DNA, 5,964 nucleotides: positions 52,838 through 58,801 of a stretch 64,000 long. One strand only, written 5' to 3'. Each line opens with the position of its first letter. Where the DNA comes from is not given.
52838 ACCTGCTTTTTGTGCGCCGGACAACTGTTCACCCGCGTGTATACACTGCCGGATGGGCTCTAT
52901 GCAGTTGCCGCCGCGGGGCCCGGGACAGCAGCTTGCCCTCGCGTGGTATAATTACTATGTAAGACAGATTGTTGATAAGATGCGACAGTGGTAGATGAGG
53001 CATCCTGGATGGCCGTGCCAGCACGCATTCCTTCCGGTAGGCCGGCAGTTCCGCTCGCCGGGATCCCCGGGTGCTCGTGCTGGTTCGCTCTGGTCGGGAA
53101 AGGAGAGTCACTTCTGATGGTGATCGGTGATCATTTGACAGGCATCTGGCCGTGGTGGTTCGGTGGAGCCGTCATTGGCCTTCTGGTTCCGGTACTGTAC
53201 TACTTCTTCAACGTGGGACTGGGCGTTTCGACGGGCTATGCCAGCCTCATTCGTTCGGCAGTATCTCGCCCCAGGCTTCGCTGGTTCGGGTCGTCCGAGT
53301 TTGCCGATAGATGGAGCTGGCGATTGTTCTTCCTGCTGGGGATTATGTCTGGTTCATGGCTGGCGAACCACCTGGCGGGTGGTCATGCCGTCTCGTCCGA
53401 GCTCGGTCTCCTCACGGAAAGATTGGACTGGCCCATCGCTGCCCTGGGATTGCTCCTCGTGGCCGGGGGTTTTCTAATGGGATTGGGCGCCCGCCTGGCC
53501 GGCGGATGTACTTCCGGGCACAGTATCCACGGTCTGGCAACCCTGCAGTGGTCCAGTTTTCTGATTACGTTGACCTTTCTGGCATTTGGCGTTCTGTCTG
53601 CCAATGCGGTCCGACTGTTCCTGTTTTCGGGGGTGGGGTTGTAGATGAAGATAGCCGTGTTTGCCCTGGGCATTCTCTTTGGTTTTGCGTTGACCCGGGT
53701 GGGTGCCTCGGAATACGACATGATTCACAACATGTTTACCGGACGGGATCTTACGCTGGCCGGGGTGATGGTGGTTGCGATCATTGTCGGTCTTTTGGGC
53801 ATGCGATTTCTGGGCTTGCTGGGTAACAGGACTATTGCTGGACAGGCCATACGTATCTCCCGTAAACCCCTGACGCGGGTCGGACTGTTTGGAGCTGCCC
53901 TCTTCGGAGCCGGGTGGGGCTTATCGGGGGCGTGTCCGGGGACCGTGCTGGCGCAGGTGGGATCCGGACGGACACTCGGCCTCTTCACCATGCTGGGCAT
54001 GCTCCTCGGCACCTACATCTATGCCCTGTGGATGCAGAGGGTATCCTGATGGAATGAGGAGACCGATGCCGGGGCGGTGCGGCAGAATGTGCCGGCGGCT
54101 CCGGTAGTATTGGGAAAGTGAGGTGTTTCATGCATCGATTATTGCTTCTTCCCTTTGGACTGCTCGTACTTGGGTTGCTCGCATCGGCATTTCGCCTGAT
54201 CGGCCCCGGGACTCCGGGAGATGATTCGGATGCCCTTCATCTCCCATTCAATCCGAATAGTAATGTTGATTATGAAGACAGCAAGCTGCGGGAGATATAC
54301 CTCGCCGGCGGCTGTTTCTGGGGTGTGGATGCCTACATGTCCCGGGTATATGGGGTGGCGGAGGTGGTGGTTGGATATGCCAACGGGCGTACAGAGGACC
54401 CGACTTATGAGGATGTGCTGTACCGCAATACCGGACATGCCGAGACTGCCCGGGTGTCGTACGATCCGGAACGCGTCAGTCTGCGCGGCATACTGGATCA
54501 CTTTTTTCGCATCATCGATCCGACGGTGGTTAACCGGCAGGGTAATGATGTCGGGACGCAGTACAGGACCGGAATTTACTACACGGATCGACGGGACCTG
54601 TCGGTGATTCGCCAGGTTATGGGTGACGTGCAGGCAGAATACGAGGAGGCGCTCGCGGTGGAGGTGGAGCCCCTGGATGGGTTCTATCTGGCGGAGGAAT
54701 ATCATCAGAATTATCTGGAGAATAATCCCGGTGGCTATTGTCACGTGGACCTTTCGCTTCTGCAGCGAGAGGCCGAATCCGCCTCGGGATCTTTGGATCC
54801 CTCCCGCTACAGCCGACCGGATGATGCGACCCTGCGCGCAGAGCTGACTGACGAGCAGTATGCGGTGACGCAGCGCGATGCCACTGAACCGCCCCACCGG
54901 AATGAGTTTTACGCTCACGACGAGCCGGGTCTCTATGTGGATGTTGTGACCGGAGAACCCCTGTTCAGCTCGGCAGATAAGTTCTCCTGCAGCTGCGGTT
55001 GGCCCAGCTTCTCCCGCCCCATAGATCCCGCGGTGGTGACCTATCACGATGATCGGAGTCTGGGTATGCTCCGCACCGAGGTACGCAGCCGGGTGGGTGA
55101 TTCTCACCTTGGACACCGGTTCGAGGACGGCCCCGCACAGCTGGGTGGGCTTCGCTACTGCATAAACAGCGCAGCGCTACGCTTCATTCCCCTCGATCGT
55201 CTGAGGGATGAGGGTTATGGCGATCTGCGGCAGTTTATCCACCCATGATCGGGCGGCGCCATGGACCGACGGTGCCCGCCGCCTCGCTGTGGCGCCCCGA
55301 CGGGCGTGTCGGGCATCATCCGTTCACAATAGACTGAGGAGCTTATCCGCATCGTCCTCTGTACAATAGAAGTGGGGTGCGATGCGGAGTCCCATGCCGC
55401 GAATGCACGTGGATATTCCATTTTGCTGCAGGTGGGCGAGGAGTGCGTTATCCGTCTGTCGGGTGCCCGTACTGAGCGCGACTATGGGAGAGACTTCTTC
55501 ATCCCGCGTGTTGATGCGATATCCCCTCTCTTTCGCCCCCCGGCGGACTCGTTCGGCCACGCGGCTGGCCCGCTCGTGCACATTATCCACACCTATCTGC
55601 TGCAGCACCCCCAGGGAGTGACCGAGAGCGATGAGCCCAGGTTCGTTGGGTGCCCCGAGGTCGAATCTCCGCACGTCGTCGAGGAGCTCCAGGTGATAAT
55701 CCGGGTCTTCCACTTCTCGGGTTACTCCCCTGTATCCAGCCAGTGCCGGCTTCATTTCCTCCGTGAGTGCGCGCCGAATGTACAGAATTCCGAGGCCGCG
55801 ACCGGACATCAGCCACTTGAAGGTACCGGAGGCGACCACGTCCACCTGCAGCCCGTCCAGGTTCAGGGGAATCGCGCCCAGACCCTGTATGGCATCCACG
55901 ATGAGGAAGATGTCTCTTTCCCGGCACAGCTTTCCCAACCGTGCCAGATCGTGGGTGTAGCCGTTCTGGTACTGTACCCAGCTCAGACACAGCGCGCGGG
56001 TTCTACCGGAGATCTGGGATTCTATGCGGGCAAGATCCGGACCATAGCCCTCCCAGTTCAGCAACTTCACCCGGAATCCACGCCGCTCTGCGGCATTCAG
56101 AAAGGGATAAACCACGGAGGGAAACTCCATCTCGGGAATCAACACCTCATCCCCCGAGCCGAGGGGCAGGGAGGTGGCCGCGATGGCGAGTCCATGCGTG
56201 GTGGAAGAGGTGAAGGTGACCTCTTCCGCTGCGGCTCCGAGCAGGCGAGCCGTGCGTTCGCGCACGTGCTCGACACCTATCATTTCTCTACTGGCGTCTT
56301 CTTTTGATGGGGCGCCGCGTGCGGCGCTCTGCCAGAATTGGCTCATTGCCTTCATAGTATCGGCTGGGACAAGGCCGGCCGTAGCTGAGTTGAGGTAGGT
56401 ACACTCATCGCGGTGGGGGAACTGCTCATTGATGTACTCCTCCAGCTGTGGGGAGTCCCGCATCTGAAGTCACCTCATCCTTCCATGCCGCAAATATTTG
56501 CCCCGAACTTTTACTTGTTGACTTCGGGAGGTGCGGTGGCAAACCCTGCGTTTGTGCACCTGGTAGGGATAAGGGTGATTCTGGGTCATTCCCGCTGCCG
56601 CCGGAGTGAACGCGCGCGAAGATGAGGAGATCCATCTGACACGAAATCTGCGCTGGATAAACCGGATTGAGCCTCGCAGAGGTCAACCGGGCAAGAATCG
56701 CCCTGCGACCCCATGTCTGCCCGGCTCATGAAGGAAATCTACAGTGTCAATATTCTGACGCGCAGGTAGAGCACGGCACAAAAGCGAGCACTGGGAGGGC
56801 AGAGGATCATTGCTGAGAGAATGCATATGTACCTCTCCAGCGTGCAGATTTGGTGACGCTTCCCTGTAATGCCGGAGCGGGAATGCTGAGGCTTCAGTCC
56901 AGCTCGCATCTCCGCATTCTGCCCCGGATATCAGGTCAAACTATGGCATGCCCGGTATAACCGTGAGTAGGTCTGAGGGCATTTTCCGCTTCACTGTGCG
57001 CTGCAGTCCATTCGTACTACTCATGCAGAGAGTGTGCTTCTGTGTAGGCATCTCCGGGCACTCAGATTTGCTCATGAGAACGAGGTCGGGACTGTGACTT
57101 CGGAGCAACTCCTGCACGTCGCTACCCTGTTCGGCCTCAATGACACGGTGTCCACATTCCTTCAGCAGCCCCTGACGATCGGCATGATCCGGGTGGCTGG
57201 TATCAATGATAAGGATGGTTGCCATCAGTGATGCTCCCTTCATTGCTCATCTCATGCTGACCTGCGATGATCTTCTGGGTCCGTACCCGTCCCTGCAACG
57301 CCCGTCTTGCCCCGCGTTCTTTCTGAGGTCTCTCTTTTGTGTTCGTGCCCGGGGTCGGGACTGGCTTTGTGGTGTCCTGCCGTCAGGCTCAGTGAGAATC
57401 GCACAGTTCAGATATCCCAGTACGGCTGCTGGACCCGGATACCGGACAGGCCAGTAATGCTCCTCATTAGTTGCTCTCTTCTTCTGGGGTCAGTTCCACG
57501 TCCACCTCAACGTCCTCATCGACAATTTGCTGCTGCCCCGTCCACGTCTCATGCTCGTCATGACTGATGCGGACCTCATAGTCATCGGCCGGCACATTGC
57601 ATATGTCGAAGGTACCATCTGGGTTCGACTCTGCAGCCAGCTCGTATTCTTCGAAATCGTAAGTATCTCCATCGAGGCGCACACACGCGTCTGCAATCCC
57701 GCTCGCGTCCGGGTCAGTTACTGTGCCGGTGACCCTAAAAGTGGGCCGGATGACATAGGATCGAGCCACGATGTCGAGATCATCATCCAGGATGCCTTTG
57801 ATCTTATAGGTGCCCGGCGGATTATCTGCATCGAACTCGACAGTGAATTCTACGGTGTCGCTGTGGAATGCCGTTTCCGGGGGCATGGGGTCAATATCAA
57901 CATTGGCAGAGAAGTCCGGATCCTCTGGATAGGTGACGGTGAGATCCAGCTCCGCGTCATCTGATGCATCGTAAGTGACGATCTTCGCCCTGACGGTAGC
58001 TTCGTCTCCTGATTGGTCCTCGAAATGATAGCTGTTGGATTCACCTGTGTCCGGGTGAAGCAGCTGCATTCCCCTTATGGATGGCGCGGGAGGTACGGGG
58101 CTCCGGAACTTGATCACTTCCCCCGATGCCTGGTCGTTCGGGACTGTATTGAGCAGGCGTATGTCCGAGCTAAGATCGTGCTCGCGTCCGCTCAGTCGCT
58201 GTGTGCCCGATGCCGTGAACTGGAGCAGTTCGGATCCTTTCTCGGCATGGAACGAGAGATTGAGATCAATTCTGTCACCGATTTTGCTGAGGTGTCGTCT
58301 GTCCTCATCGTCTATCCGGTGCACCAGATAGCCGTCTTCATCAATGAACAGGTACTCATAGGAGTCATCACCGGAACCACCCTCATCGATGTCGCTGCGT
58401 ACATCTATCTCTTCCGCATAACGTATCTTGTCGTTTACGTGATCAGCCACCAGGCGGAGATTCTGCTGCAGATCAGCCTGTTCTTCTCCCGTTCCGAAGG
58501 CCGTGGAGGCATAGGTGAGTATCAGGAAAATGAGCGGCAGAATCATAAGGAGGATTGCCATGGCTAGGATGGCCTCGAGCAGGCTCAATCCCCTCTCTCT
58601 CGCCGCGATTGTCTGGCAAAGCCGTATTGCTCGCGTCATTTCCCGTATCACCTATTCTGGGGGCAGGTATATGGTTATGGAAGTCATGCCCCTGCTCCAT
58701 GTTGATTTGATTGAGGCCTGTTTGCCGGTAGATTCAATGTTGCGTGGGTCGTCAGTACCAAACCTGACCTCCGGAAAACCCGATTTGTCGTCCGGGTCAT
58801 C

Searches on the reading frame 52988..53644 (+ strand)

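Call 38: search_protein_families(library=pfam, proteins=[window:52988-53644:+], max_evalue=0.001)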
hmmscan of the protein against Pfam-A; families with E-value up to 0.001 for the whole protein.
window:52988-53644:+ (218 aa): 1 family
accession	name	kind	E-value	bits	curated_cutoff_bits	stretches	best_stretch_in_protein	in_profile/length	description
PF04143.19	Sulf_transp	-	3.3e-16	60.2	27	1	50-199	173-306/310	Sulphur transport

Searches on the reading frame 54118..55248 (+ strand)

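Call 6: search_protein_families(library=pfam, proteins=[window:54118-55248:+], max_evalue=0.01)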
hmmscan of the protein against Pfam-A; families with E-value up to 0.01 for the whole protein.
window:54118-55248:+ (376 aa): 2 families
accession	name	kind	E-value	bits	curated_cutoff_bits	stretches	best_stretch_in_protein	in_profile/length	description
PF01625.27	PMSR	-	5.9e-59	199.1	23.7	1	59-209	1-153/153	Peptide methionine sulfoxide reductase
PF01641.26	SelR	-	7.2e-43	145.7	24.9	1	243-358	1-116/116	SelR domain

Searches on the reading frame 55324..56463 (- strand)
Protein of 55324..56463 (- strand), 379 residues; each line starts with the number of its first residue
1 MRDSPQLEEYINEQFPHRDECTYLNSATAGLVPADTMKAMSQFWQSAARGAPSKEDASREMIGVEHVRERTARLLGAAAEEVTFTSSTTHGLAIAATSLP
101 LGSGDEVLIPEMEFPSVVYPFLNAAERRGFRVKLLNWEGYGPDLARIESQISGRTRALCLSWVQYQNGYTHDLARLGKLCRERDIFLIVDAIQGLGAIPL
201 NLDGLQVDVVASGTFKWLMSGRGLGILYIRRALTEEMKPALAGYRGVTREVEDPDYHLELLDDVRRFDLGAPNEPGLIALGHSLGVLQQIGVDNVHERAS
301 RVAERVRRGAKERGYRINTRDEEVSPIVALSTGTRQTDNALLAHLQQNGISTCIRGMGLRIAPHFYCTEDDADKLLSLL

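Call 6: search_protein_families(library=pfam, proteins=[window:55324-56463:-], max_evalue=0.01)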
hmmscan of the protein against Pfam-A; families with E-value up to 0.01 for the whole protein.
window:55324-56463:- (379 aa): 4 families
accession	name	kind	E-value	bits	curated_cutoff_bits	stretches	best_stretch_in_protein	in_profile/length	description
PF00266.25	Aminotran_5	-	1.9e-48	165.7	21.5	1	23-351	2-334/371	Aminotransferase class-V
PF01041.23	DegT_DnrJ_EryC1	-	4.6e-11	43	19.8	1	72-197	34-152/360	DegT/DnrJ/EryC1/StrS aminotransferase family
PF00155.27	Aminotran_1_2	-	1.9e-07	31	19.7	1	32-194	18-189/361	Aminotransferase class I and II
PF01053.26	Cys_Met_Meta_PP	-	0.00045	19.3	27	1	67-218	57-200/381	Cys/Met metabolism PLP-dependent enzyme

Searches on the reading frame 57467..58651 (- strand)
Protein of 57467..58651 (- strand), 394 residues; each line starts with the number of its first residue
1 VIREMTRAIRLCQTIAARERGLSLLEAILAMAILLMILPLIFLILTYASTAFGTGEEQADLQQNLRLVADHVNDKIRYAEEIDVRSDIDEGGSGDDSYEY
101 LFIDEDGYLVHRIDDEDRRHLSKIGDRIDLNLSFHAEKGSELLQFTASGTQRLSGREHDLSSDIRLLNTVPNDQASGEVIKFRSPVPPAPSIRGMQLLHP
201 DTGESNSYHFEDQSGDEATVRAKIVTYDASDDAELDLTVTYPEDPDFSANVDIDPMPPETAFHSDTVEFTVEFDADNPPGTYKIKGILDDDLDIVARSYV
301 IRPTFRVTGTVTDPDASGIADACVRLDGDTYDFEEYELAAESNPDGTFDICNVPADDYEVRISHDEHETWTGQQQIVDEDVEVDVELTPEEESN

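Call 6: search_protein_families(library=pfam, proteins=[window:57467-58651:-], max_evalue=0.01)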
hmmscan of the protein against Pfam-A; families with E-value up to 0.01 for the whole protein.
window:57467-58651:- (394 aa): 4 families
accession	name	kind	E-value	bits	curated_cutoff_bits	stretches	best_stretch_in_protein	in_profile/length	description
PF13620.12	CarboxypepD_reg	-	5.7e-10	39.8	32.3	1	307-387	2-81/82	Carboxypeptidase regulatory-like domain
PF13715.12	CarbopepD_reg_2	-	0.00091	19.6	32.2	1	308-389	2-78/88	CarboxypepD_reg-like domain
PF04151.21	PPC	-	0.0011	20.2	25.9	0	224-284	17-66/70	Bacterial pre-peptidase C-terminal domain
PF07963.17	N_methyl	-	0.0085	16.1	21.2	0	18-38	3-23/27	Prokaryotic N-terminal methylation motif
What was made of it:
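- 57467..58651 (-): Fourth operon gene, 394 aa. It has a pilin-like N-terminus and a CarboxypepD_reg domain, so it is a putative tip adhesin. Pfam PF13620, E = 5.7e-10, plus a weak N_methyl match (call 6).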
